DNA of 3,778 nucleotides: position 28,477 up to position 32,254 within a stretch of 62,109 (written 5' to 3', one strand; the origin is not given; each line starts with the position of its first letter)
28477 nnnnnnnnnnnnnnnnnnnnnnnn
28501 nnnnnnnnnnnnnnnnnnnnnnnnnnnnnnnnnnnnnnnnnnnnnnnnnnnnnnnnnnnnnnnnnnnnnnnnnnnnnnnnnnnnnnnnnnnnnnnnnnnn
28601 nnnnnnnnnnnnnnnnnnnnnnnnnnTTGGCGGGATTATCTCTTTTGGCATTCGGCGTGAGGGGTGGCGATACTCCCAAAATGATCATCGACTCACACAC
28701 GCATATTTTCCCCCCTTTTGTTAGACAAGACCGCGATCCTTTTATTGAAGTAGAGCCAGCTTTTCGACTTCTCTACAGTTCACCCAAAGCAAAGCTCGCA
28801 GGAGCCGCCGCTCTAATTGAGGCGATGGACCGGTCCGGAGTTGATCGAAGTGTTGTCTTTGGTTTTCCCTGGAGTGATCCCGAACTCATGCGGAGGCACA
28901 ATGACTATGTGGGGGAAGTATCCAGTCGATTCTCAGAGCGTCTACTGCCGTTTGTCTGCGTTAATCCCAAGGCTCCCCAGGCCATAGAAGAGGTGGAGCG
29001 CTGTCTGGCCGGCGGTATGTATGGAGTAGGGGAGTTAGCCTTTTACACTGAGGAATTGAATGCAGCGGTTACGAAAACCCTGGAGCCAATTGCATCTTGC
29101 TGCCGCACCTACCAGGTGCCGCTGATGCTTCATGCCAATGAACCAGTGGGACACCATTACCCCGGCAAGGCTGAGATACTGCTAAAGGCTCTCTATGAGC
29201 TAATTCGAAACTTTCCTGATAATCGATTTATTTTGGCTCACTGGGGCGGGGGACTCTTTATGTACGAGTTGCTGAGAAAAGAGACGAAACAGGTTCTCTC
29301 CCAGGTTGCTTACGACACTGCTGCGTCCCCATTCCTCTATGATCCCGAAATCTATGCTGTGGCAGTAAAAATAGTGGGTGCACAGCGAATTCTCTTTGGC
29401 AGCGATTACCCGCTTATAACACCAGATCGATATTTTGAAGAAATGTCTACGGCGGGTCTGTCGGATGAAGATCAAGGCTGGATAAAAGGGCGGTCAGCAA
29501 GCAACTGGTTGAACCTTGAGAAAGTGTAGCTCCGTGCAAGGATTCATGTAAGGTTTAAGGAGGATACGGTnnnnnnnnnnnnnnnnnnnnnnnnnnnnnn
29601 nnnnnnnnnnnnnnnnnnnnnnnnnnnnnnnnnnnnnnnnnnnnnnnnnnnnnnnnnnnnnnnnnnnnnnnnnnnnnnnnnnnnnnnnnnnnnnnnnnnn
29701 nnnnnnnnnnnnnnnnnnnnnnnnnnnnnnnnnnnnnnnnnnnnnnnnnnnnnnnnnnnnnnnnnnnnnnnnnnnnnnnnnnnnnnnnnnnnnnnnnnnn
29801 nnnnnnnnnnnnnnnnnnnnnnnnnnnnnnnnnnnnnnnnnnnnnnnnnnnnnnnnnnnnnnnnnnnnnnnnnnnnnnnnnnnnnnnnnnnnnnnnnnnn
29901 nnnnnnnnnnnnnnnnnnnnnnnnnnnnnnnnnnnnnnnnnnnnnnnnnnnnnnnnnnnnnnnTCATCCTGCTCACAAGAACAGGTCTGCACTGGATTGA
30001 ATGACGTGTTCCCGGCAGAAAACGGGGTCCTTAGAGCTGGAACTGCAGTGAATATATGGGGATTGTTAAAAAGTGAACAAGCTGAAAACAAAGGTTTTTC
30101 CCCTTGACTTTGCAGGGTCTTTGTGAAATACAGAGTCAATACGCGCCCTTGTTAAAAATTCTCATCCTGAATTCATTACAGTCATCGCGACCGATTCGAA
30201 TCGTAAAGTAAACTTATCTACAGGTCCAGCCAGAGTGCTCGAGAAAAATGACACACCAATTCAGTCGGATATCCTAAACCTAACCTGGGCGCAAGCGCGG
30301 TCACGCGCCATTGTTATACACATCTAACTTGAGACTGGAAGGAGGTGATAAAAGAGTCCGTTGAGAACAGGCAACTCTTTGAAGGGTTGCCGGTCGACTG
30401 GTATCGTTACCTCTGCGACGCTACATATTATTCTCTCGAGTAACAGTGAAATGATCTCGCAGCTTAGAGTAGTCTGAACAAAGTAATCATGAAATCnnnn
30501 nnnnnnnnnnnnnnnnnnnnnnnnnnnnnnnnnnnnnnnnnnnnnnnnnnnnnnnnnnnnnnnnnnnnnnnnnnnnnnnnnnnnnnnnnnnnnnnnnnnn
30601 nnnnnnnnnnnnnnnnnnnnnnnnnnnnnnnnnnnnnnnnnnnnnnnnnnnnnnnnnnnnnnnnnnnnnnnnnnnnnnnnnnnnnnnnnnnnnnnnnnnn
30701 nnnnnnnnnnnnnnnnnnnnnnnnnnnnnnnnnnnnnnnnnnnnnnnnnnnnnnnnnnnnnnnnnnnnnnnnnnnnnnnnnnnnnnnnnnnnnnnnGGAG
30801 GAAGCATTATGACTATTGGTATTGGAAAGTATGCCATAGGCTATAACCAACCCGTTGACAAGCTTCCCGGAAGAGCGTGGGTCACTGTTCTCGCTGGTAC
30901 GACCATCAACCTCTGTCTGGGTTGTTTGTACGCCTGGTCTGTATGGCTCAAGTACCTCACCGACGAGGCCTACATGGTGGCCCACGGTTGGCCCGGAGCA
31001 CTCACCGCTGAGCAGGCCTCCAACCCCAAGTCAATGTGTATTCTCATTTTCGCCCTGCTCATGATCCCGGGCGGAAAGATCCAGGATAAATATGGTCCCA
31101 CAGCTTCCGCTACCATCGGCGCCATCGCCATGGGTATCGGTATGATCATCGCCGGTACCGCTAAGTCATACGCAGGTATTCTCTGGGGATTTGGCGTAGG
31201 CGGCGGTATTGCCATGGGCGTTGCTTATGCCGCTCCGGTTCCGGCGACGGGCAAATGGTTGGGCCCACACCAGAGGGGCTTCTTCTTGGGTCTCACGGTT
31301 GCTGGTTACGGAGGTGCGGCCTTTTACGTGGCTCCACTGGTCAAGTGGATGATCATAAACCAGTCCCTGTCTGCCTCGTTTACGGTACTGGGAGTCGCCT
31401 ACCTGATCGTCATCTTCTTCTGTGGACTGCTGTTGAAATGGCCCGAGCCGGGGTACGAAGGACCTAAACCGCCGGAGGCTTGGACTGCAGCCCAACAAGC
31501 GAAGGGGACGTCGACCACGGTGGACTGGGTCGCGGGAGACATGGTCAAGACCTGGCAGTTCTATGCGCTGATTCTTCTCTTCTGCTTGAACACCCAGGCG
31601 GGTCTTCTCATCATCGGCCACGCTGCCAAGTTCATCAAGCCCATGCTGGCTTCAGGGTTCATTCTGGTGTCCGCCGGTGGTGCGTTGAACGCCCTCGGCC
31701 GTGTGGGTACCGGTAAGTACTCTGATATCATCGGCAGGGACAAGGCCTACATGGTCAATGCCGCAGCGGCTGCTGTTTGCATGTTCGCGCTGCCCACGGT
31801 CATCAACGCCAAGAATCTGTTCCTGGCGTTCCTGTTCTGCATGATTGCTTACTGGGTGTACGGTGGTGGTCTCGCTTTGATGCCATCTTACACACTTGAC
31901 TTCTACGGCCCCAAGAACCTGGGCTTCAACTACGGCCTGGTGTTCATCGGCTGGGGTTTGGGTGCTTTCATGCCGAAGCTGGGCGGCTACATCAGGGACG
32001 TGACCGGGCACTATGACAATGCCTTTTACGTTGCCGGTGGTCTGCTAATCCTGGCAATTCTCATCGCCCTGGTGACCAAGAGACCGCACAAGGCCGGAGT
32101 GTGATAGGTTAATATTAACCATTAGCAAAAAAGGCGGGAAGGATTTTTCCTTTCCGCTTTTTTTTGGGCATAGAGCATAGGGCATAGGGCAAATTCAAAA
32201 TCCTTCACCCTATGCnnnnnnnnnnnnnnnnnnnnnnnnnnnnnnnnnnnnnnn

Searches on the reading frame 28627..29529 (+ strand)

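Call 47: search_protein_families(library=pfam, proteins=[window:28627-29529:+], max_evalue=0.001)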
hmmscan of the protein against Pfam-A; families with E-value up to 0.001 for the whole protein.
window:28627-29529:+ (300 aa): 2 families
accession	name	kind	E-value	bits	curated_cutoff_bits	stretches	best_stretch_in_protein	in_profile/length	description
PF04909.20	Amidohydro_2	-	6e-26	92.3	26.4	1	21-284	1-276/289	Amidohydrolase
PF01026.27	TatD_DNase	-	0.00031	20.7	27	1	21-268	1-211/253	TatD related DNase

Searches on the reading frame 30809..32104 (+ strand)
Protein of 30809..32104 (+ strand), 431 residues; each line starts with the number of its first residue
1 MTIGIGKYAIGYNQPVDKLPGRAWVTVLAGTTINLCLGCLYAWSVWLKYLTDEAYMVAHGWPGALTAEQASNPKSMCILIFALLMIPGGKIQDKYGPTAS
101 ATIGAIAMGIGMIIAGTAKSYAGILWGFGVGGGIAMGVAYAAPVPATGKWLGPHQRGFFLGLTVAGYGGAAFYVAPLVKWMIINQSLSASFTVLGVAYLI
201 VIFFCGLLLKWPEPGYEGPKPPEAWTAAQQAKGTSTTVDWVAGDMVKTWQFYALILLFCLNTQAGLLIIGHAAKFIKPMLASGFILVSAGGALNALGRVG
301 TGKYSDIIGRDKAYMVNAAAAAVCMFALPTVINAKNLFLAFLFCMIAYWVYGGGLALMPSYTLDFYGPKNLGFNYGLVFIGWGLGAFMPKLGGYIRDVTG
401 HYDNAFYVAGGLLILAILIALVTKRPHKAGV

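Call 47: search_protein_families(library=pfam, proteins=[window:30809-32104:+], max_evalue=0.001)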
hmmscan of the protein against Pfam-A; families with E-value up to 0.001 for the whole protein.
window:30809-32104:+ (431 aa): 1 family
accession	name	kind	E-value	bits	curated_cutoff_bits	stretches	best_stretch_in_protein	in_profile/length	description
PF07690.21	MFS_1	-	5.3e-27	95.1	33.4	2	75-387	39-344/347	Major Facilitator Superfamily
